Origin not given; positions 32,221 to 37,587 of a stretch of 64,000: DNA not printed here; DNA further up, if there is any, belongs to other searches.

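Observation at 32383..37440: Kb-scale near-identical blocks shared among the giant genes: recombining mosaic locus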

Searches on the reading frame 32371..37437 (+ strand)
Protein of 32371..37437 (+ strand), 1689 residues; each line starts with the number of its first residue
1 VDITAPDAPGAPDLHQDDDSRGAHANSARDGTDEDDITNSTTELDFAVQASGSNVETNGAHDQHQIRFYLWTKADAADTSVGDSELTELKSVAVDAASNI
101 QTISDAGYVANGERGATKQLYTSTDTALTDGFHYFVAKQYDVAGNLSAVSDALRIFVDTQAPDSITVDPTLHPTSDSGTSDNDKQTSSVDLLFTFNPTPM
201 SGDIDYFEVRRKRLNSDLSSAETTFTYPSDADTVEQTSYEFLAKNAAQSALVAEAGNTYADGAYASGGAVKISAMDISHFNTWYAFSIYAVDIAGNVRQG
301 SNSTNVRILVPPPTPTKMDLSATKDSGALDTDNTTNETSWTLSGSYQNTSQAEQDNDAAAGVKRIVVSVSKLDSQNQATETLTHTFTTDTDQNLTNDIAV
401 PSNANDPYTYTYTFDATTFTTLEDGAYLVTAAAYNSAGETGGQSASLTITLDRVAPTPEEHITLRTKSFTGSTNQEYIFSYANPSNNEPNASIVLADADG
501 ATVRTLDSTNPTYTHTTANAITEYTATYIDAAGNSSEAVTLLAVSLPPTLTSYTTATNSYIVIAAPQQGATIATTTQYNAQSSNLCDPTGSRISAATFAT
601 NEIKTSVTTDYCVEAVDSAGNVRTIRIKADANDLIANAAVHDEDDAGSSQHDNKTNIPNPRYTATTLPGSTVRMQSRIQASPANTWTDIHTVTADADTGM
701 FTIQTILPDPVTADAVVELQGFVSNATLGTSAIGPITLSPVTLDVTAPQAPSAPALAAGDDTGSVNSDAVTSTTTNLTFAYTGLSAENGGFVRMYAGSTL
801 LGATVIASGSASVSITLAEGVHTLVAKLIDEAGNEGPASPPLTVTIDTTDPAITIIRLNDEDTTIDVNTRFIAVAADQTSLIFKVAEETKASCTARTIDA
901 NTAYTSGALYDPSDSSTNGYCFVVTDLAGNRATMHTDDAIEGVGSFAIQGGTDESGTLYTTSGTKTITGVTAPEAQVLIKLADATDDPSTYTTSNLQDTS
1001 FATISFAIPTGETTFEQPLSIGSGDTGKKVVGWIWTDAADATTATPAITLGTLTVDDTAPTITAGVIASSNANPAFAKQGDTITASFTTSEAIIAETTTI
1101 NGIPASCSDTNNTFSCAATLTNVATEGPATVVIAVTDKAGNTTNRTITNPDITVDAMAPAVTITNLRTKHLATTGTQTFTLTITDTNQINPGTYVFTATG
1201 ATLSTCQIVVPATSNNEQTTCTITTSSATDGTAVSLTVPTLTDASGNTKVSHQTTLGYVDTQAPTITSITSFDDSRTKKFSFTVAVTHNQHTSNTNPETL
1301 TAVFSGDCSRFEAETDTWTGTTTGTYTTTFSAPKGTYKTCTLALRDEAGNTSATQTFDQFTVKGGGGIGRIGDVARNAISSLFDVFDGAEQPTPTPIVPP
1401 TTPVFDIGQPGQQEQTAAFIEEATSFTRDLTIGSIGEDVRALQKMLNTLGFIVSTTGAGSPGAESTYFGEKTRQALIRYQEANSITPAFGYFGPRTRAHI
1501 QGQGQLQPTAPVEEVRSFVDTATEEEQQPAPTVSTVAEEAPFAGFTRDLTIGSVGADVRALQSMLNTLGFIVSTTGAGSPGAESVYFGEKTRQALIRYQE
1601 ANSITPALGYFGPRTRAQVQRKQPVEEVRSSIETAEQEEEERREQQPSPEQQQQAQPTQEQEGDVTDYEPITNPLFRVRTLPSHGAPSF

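Call 15: find_related_loci(query=window:32371-37437:+, collection=genome_contigs, flank=10000)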
Query window:32371-37437:+ (1689 aa) in genome_contigs; peptide patterns used: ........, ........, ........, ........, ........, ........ (x = any residue, [..] = any of these).
135 stretches matched a pattern, but none encodes a relative of the query by tblastn (E <= 1e-3).

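Call 16: find_homologous_proteins(query=window:32371-37437:+)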
Query window:32371-37437:+ (1689 aa): 71 proteins with E <= 0.001 among 8000 candidates.
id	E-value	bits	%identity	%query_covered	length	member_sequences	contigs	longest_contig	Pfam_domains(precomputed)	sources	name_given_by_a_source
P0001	0.0e+0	3506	93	95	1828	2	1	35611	PF01471.24,PF19077.7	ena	-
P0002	0.0e+0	1017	39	96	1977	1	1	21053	PF01471.24,PF19077.7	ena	-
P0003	3.3e-189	650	34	91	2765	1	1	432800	PF15418.13,PF05345.19,PF01471.24,PF19077.7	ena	-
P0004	3.8e-187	643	47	36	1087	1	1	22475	PF19077.7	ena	-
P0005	1.2e-180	622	34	91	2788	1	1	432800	PF01471.24,PF19077.7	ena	-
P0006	2.2e-137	478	31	88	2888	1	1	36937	PF01471.24,PF19077.7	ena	-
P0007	1.5e-112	396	36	41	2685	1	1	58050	PF15418.13,PF19077.7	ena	-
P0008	5.5e-104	367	30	26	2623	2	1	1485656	PF27332.1,PF02494.23,PF13750.13,PF16640.12,PF24893.1,PF09136.17,PF19077.7,PF17936.8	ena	-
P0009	1.3e-85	307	31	26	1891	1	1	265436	PF07495.20,PF27332.1,PF21868.4,PF02494.23,PF13750.13,PF16640.12,PF12245.15,PF19077.7,PF16967.12,PF17936.8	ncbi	-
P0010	1.5e-56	210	43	11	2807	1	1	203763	PF01471.24,PF19077.7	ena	-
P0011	6.3e-56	208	38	12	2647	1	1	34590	PF07495.20,PF27332.1,PF15418.13,PF21868.4,PF02494.23,PF13750.13,PF00028.24,PF14252.12,PF14734.13,PF16967.12,PF17936.8,PF18962.8,PF16370.12,PF19077.7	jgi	jgi:Domain of unknown function (DUF4347)/Bacterial Ig-like domain/Cadherin domain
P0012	1.2e-55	207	28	15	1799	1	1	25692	PF16640.12,PF19077.7,PF17936.8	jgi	jgi:hypothetical protein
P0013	6.2e-53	198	29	31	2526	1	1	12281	PF27332.1,PF07703.21,PF02494.23,PF13750.13,PF03404.23,PF14252.12,PF14310.13,PF16967.12,PF17936.8,PF19078.7,PF13946.12,PF19077.7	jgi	-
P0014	1.8e-49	187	41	8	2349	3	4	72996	PF27332.1,PF02494.23,PF13750.13,PF03404.23,PF14252.12,PF19078.7,PF13946.12,PF19077.7,PF17936.8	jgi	jgi:hypothetical protein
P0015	6.1e-49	185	26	44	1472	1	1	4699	PF27332.1,PF15418.13,PF21868.4,PF17892.8,PF02494.23,PF13750.13,PF16640.12,PF19714.5,PF19077.7,PF17936.8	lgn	-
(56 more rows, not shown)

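Call 17: find_encoding_contigs(protein=P0001, flank=10000, max_places=4)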
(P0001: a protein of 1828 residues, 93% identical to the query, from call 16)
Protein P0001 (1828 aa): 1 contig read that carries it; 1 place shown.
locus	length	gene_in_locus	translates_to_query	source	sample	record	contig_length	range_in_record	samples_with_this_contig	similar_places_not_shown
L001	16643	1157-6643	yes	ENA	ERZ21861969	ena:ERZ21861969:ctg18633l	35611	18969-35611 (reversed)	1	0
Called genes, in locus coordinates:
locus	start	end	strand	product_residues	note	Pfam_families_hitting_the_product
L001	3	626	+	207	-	?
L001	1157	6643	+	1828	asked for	PF19077:Big_13, PF01471:PG_binding_1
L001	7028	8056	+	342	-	PF25213:HVO_A0261_N (faint)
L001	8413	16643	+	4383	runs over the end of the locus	PF19077:Big_13, PF07495:Y_Y_Y (faint), PF19077:Big_13, PF01471:PG_binding_1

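Call 18: find_encoding_contigs(protein=P0003, flank=10000, max_places=4)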
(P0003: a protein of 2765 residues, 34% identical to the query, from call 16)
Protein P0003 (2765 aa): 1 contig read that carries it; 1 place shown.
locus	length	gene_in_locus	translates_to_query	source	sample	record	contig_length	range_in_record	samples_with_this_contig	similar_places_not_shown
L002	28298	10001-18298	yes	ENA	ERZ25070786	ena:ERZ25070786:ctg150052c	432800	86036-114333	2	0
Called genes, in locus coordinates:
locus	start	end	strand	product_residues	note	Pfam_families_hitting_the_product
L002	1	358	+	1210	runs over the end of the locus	-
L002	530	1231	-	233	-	-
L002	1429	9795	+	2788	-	PF19077:Big_13, PF01471:PG_binding_1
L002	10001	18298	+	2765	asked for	PF05345:He_PIG, PF15418:DUF4625 (faint), PF19077:Big_13, PF01471:PG_binding_1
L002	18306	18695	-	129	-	PF01641:SelR, PF24046:At4g08330 (faint)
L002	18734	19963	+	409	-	-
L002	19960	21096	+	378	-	PF01098:FTSW_RODA_SPOVE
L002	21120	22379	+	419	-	PF21760:SecD_1st, PF22599:SecDF_P1_head, PF03176:MMPL, PF02355:SecD_SecF_C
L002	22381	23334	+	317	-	PF02355:SecD_SecF_C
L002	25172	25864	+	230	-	PF00590:TP_methylase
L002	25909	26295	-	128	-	-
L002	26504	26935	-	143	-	-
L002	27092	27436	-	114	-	-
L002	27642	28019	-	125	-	-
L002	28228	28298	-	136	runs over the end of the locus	-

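Call 36: find_encoding_contigs(protein=P0002, flank=10000, max_places=3)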
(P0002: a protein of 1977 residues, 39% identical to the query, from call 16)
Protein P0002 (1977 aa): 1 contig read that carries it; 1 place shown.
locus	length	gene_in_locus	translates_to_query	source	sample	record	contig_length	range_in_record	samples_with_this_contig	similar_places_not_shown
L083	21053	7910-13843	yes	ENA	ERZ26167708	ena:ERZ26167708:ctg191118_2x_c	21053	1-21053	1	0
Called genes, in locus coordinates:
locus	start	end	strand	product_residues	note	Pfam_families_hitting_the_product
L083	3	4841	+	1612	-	?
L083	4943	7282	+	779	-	-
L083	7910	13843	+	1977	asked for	PF19077:Big_13, PF01471:PG_binding_1 (weak)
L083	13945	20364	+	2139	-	PF19077:Big_13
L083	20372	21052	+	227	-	?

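Call 37: find_encoding_contigs(protein=P0006, flank=10000, max_places=3)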
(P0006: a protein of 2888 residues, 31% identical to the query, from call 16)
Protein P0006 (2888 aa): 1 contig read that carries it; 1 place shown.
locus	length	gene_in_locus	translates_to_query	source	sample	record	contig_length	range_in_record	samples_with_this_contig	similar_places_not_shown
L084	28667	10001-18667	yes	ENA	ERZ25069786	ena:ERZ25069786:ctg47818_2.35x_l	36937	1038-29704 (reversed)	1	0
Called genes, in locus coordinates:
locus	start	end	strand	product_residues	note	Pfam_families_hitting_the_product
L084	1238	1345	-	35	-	-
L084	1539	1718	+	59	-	-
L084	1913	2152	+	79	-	-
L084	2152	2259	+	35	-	-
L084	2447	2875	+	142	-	-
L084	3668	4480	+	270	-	PF01541:GIY-YIG (weak), PF14267:DUF4357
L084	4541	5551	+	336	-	PF00145:DNA_methylase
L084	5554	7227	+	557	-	PF13589:HATPase_c_3, PF09509:Hypoth_Ymh (weak)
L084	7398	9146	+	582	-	PF07973:tRNA_SAD, PF00587:tRNA-synt_2b, PF03129:HGTP_anticodon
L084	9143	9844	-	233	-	-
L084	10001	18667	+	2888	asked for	PF19077:Big_13, PF01471:PG_binding_1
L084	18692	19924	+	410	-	PF00587:tRNA-synt_2b, PF03129:HGTP_anticodon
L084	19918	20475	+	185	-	PF00929:RNase_T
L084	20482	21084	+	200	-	PF00578:AhpC-TSA, PF08534:Redoxin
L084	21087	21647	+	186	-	PF03575:Peptidase_S51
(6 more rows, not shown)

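Call 38: find_encoding_contigs(protein=P0007, flank=10000, max_places=3)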
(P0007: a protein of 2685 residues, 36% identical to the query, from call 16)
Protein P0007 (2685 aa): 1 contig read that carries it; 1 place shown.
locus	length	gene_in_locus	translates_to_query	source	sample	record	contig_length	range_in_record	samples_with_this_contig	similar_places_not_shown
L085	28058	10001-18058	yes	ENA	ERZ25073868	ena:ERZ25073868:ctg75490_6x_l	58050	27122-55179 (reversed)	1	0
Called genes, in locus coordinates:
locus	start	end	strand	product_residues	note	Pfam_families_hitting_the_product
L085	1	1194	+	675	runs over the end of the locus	PF00270:DEAD (faint), PF04851:ResIII, PF17757:UvrB_inter, PF27431:UvrB_3rd, PF00271:Helicase_C, PF12344:UvrB, PF02151:UVR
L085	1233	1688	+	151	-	PF00075:RNase_H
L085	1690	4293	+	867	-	PF00005:ABC_tran (faint), PF02463:SMC_N (faint), PF13555:AAA_29 (faint), PF13304:AAA_21 (faint), PF00684:DnaJ_CXXCXGXG (faint), PF17760:UvrA_inter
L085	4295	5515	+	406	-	PF01541:GIY-YIG (weak), PF27096:UvrC_M, PF08459:UvrC_RNaseH_dom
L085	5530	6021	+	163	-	-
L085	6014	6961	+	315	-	PF13480:Acetyltransf_6 (faint), PF02388:FemAB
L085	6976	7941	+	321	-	PF08245:Mur_ligase_M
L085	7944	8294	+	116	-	PF02875:Mur_ligase_C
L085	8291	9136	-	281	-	PF06468:Spond_N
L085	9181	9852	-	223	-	-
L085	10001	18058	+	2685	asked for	PF19077:Big_13 (weak), PF15418:DUF4625 (faint), PF19077:Big_13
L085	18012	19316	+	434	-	PF15418:DUF4625 (faint), PF19077:Big_13 (faint), PF01471:PG_binding_1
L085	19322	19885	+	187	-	PF03352:Adenine_glyco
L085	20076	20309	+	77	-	-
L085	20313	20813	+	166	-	-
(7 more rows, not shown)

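Call 44: search_protein_families(library=ncbifam, proteins=[window:32371-37437:+], max_evalue=0.1)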
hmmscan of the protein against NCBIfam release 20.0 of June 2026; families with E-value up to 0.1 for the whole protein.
window:32371-37437:+ (1689 aa): 4 families
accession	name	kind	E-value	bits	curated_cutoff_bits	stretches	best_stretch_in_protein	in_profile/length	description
TIGR02869.1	spore_SleB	equivalog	7.2e-07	29.3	236.5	2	1430-1510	7-78/201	spore cortex-lytic enzyme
NF058578.1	CPR_pilus_PamR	equivalog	1.4e-06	27.4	300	1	775-852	68-144/297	pilus system RbmA-like protein PamR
NF033510.3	Ca_tandemer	repeat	0.0015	18.9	50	1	740-835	3-95/96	Ca2+-stabilized repeat-containing adhesin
NF047446.1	barrel_OmpL47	domain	0.0046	17.4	40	0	1122-1145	38-61/68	OmpL47-type beta-barrel domain-containing protein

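Call 61: search_solved_structures(query=window:32371-37437:+, max_evalue=0.01)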
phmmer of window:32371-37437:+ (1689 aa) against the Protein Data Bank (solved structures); distinct sequences matched with E-value up to 0.01: 0.

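Call 63: find_related_loci(query=window:32371-37437:+, collection=metagenome_contigs, flank=10000)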
Query window:32371-37437:+ (1689 aa) in metagenome_contigs; peptide patterns used: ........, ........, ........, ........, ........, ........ (x = any residue, [..] = any of these).
267 stretches matched a pattern, but none encodes a relative of the query by tblastn (E <= 1e-3).

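Call 65: find_related_loci(query=A1, collection=metagenome_contigs, flank=10000)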
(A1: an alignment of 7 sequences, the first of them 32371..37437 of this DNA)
Query A1 (1689 aa) in metagenome_contigs; peptide patterns used: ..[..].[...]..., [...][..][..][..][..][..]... (x = any residue, [..] = any of these).
287 stretches matched a pattern; 5 encode a relative of the query (tblastn E <= 1e-3); 5 distinct loci.
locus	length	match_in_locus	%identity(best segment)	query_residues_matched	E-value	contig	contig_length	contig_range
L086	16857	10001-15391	37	107-855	5e-16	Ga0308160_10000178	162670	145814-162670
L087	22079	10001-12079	25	76-851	5e-14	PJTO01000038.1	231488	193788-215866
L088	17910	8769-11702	36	698-849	1e-9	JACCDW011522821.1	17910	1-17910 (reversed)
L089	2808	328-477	44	818-867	6e-7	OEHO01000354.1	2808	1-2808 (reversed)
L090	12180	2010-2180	42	802-858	8e-6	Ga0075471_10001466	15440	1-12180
